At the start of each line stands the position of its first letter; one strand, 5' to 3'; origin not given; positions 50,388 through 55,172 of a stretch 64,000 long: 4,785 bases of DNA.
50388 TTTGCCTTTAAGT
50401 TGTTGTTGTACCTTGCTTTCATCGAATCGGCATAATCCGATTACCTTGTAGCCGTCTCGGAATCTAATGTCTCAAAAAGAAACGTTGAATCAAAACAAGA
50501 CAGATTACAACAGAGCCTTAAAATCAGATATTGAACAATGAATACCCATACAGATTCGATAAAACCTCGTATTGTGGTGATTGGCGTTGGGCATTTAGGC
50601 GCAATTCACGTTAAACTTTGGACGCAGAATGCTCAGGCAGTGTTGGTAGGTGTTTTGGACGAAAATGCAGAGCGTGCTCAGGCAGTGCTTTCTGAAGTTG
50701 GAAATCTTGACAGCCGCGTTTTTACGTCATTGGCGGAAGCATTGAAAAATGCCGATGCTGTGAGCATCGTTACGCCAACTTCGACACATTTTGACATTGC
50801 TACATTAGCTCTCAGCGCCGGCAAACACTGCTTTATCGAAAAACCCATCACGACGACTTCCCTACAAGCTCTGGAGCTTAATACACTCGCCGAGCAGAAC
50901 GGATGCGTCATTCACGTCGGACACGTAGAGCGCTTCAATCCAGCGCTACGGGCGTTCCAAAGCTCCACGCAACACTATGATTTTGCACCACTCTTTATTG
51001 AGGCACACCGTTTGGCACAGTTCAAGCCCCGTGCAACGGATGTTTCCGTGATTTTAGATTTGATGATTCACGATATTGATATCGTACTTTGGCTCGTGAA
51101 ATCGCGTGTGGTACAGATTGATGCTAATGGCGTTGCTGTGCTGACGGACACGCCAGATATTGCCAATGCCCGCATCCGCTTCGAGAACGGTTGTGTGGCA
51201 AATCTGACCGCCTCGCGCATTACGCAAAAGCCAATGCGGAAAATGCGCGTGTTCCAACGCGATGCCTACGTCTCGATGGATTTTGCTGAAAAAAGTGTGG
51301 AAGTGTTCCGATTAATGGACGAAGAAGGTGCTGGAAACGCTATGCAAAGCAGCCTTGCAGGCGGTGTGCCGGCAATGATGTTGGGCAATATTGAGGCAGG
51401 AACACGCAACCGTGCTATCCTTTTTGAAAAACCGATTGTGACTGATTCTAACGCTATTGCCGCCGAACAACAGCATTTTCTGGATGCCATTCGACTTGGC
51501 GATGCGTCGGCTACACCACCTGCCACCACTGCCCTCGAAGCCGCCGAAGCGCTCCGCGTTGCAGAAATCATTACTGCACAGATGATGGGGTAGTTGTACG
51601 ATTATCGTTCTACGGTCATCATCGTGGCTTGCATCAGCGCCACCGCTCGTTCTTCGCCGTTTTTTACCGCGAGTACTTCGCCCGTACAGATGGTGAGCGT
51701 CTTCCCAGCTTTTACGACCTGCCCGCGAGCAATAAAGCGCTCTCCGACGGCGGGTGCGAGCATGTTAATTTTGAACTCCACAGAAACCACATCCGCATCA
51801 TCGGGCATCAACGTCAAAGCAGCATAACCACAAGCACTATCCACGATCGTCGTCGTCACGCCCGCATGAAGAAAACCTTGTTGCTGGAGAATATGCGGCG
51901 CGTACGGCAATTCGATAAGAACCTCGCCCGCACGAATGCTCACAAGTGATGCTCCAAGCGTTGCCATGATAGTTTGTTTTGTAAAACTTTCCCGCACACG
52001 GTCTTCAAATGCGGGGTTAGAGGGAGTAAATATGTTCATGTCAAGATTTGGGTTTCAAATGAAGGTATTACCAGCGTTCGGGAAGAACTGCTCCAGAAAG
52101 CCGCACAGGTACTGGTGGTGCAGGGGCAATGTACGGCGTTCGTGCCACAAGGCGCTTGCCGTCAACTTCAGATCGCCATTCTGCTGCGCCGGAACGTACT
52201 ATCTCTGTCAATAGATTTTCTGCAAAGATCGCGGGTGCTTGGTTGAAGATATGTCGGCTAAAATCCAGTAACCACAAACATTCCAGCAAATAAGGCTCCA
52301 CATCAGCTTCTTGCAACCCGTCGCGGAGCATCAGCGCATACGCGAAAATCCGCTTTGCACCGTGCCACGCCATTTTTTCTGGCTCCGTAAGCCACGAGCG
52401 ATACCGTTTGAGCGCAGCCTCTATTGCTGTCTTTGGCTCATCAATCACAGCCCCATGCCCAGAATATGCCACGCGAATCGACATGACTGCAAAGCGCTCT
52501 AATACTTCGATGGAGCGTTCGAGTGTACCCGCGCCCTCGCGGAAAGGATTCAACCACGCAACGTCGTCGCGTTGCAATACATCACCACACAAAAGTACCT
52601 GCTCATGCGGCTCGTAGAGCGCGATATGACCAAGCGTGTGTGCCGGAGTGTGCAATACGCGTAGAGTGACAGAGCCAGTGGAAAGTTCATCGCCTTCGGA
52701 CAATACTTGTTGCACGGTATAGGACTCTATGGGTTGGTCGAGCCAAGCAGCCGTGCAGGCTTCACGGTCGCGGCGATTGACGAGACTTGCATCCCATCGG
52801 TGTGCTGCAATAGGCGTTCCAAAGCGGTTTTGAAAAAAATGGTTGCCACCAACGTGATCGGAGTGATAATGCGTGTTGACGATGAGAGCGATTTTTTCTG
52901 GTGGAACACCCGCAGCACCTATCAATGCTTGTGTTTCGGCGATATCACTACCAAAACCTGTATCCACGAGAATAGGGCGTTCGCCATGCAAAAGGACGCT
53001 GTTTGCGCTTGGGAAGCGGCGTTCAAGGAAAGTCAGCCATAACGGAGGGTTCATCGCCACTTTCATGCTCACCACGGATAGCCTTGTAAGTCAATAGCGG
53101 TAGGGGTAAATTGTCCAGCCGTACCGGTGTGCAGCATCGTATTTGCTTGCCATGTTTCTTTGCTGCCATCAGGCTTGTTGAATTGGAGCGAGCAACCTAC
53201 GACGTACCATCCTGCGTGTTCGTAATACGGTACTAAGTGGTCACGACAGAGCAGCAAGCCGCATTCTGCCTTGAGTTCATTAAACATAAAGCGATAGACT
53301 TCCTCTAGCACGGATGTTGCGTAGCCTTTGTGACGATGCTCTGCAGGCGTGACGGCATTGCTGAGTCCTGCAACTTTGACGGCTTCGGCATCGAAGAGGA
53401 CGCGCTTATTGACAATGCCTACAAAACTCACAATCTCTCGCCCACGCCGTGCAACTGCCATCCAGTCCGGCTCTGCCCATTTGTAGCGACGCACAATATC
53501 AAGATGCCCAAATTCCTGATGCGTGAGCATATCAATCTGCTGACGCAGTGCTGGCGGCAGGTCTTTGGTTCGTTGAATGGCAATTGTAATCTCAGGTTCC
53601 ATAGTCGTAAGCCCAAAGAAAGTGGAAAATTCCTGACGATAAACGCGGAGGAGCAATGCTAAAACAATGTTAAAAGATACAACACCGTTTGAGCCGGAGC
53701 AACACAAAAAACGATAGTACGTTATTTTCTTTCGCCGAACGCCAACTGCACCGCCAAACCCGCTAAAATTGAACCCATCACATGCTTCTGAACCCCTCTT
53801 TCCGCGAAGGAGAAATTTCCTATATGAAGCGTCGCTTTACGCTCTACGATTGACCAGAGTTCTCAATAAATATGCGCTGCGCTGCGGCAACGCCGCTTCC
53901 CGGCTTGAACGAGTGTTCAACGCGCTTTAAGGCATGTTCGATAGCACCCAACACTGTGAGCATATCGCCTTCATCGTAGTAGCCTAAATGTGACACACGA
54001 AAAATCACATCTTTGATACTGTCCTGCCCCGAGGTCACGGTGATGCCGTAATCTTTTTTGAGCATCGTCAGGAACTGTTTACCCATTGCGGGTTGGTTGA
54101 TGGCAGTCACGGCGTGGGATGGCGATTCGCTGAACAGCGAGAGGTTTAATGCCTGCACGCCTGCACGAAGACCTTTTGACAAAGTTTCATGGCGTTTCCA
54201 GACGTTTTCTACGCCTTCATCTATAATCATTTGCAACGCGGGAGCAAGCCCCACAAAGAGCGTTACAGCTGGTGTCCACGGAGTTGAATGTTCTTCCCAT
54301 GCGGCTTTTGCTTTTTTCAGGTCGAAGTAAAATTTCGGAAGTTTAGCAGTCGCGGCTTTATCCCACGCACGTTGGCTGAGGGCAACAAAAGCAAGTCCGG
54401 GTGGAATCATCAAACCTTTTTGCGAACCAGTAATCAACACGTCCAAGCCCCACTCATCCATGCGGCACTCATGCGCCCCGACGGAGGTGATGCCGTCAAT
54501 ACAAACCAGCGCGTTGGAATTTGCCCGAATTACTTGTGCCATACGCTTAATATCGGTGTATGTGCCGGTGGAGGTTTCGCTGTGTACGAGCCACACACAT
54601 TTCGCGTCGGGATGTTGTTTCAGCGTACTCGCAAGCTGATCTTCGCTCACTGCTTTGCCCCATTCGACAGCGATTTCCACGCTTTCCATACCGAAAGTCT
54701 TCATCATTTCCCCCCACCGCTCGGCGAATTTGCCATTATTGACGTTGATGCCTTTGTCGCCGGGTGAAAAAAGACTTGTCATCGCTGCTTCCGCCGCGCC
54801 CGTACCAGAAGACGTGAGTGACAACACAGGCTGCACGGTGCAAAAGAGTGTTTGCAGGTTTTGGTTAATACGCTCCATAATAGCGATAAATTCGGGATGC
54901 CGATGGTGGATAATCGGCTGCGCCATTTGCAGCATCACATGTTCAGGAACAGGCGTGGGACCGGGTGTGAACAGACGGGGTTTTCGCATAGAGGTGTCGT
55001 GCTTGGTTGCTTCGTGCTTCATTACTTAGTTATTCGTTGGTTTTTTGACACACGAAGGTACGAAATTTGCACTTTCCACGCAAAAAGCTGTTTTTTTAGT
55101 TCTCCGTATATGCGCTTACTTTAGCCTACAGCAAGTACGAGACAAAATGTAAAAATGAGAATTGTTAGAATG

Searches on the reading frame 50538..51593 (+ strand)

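Call 50: search_protein_families(library=pfam, proteins=[window:50538-51593:+], max_evalue=0.00001)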
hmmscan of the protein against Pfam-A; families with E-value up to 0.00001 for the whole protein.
window:50538-51593:+ (351 aa): 3 families
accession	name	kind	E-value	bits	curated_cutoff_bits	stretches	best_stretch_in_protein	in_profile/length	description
PF01408.29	GFO_IDH_MocA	-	2.7e-28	99.5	24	1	11-129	2-120/120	Oxidoreductase family, NAD-binding Rossmann fold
PF22725.1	GFO_IDH_MocA_C3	-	2.1e-11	44.3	27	1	162-239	36-117/124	GFO/IDH/MocA C-terminal domain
PF02894.22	GFO_IDH_MocA_C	-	3.2e-06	27.5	22.9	1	171-348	42-209/218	Oxidoreductase family, C-terminal alpha/beta domain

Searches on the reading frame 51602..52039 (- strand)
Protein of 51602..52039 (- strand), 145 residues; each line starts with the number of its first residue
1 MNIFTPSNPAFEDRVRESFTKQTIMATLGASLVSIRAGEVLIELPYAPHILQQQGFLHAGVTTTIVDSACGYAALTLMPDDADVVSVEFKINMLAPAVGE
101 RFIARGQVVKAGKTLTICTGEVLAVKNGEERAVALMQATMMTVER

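Call 50: search_protein_families(library=pfam, proteins=[window:51602-52039:-], max_evalue=0.00001)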
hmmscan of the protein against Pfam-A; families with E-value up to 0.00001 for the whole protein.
window:51602-52039:- (145 aa): 1 family
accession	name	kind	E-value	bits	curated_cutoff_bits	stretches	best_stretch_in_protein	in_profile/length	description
PF03061.28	4HBT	-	5e-12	46.4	20.6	1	54-127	1-75/79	Thioesterase superfamily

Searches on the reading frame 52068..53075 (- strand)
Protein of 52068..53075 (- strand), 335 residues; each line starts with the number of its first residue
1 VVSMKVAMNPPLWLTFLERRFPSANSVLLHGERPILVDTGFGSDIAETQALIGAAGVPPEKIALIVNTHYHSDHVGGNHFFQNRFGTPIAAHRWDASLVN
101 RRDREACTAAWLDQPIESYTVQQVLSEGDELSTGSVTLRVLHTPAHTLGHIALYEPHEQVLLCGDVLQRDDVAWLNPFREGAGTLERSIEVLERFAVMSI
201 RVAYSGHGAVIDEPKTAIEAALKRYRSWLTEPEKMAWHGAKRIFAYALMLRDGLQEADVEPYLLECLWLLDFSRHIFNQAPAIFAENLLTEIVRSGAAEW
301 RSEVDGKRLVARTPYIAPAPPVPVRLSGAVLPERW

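Call 50: search_protein_families(library=pfam, proteins=[window:52068-53075:-], max_evalue=0.00001)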
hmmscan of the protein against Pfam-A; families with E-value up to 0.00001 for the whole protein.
window:52068-53075:- (335 aa): 1 family
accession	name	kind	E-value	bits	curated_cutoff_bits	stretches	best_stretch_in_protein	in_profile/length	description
PF00753.33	Lactamase_B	-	5.1e-28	98.8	22.7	1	23-207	5-196/196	Metallo-beta-lactamase superfamily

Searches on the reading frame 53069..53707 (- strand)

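Call 50: search_protein_families(library=pfam, proteins=[window:53069-53707:-], max_evalue=0.00001)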
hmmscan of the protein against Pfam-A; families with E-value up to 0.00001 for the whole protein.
window:53069-53707:- (212 aa): 1 family
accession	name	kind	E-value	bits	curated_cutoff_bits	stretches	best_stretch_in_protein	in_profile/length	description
PF13527.13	Acetyltransf_9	-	7.7e-08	32.8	25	1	74-168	34-125/127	Acetyltransferase (GNAT) domain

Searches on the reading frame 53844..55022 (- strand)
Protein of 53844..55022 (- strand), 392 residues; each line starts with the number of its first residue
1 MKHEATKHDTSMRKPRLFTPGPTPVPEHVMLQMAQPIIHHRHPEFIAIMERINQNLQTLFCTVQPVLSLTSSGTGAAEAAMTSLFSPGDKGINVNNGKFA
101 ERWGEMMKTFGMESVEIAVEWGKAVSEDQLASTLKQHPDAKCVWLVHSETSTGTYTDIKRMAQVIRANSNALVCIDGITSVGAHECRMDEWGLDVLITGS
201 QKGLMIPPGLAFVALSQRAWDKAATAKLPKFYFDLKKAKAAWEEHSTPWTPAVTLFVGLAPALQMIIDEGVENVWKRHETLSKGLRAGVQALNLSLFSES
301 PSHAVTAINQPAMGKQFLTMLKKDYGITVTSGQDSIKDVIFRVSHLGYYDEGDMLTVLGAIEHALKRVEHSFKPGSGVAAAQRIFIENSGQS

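Call 50: search_protein_families(library=pfam, proteins=[window:53844-55022:-], max_evalue=0.00001)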
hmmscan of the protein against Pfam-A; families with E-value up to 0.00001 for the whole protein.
window:53844-55022:- (392 aa): 2 families
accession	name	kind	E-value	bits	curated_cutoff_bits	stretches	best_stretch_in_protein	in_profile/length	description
PF00266.25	Aminotran_5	-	1.3e-27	97.2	21.5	1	20-336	6-342/371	Aminotransferase class-V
PF01053.26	Cys_Met_Meta_PP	-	7.1e-06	25.3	27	0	68-198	71-194/381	Cys/Met metabolism PLP-dependent enzyme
